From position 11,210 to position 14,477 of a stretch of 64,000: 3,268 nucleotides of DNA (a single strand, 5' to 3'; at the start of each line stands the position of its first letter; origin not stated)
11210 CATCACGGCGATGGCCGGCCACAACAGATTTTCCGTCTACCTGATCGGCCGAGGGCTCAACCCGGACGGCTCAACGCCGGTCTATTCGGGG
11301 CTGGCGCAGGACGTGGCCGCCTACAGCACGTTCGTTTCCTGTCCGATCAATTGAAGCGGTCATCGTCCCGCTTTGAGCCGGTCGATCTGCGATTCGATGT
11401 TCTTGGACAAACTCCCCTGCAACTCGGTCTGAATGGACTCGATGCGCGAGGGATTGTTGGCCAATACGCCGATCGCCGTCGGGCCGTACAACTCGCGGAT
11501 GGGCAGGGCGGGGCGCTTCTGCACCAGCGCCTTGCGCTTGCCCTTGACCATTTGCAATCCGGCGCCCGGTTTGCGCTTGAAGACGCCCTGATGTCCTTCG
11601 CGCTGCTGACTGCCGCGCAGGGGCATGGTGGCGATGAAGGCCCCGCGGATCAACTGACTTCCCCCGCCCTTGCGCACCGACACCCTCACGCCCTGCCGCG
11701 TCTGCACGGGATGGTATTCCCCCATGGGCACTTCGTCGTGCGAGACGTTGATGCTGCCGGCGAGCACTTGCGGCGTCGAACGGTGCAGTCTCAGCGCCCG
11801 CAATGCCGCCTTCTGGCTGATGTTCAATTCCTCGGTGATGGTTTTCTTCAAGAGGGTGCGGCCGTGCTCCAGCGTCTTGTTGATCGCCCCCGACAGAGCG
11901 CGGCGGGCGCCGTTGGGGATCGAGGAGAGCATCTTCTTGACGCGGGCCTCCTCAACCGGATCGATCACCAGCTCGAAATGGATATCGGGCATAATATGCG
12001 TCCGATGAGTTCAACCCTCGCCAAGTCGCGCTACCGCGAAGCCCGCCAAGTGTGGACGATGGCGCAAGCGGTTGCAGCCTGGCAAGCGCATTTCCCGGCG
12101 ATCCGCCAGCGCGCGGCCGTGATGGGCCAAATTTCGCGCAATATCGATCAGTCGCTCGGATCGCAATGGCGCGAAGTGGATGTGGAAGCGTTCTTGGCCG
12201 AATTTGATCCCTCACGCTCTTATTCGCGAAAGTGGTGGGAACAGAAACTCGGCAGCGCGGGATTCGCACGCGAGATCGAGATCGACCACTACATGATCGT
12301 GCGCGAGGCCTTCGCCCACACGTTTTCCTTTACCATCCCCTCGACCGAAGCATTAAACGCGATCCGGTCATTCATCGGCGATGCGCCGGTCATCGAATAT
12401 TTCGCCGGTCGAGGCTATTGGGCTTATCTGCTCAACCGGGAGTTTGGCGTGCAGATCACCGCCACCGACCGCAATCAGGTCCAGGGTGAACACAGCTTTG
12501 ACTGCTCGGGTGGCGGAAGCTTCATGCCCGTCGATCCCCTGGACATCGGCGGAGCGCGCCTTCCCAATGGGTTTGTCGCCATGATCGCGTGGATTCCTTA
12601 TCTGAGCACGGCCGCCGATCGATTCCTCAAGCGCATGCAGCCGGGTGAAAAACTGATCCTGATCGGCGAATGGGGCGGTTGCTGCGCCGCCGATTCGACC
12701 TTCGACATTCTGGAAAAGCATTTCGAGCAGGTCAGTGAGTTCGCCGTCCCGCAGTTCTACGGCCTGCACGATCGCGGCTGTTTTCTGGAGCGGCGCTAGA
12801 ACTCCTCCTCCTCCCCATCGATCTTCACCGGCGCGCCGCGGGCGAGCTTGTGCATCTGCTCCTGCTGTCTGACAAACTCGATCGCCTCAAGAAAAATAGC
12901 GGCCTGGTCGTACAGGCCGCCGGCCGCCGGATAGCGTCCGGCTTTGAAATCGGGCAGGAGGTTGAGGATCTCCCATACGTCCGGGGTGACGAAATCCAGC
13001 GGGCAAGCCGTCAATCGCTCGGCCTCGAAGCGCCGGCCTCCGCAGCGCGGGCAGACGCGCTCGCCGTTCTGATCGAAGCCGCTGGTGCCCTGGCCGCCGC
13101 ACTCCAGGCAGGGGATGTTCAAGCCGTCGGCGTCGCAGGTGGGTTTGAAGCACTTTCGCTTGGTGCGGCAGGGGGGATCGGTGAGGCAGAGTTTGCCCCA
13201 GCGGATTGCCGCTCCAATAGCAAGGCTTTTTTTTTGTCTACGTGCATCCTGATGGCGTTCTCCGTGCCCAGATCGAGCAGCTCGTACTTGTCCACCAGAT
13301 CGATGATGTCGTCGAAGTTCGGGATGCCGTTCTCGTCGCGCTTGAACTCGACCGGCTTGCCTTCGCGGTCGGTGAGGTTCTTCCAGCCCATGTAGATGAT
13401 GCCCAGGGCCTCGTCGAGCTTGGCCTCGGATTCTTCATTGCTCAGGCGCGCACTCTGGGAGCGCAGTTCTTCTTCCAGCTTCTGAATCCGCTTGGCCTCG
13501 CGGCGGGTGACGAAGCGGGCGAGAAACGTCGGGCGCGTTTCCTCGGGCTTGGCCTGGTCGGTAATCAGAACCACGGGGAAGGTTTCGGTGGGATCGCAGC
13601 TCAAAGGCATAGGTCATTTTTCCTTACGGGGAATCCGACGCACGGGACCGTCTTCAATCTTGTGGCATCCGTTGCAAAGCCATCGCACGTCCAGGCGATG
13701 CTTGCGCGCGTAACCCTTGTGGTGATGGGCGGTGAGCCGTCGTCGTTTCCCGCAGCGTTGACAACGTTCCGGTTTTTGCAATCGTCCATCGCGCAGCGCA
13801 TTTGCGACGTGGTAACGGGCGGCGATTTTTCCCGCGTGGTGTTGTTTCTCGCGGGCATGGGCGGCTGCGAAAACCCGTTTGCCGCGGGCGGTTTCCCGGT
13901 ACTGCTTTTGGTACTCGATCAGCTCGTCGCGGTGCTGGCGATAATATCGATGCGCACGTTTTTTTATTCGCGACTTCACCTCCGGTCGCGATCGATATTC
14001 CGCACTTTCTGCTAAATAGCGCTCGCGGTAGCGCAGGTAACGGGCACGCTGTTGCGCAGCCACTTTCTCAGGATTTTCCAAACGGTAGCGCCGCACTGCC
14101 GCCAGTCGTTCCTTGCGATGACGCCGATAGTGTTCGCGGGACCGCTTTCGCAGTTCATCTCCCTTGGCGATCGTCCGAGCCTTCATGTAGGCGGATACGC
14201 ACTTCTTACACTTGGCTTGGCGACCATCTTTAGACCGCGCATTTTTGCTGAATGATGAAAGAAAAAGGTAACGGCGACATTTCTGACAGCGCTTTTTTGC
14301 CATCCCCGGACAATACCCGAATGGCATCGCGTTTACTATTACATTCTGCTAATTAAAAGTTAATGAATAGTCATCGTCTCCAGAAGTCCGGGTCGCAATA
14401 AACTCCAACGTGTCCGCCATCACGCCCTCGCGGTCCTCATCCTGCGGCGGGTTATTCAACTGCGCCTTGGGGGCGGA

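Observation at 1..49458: Large glycan-building and methylation toolkit embedded in the late structural operon of a lambda-like phage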

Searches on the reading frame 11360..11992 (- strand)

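Call 8: search_protein_families(library=pfam, proteins=[window:11360-11992:-], max_evalue=0.01)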
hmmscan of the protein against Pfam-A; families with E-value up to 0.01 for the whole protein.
window:11360-11992:- (210 aa): 1 family
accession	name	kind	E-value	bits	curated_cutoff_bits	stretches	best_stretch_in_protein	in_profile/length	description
PF06763.17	Minor_tail_Z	-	0.00011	22.5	23.9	1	22-144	11-140/190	Prophage minor tail protein Z (GPZ)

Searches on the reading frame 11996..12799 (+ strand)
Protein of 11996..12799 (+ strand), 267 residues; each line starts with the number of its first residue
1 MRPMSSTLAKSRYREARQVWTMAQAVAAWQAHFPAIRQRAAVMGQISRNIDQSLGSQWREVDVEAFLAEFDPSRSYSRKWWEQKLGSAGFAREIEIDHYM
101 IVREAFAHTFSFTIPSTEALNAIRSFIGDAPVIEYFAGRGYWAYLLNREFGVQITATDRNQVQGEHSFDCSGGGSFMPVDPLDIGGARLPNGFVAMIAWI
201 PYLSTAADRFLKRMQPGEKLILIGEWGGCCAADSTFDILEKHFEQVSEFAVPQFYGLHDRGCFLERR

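Call 7: search_protein_families(library=pfam, proteins=[window:11996-12799:+], max_evalue=0.01)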
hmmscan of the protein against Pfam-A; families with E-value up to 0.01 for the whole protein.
window:11996-12799:+ (267 aa): 0 families

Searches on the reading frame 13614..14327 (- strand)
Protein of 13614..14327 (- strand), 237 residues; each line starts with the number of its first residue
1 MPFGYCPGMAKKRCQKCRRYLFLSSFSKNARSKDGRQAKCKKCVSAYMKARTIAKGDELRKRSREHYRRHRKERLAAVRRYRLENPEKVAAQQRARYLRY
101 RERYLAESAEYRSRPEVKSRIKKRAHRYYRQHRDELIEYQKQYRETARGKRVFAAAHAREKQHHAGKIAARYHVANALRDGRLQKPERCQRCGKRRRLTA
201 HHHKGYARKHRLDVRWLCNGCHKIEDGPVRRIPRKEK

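Call 8: search_protein_families(library=pfam, proteins=[window:13614-14327:-], max_evalue=0.01)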
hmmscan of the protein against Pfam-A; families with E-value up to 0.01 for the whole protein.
window:13614-14327:- (237 aa): 1 family
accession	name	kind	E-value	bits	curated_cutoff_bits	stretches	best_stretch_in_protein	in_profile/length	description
PF12898.13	Stc1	-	0.0018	19.2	24.8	1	11-44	51-83/84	Stc1 domain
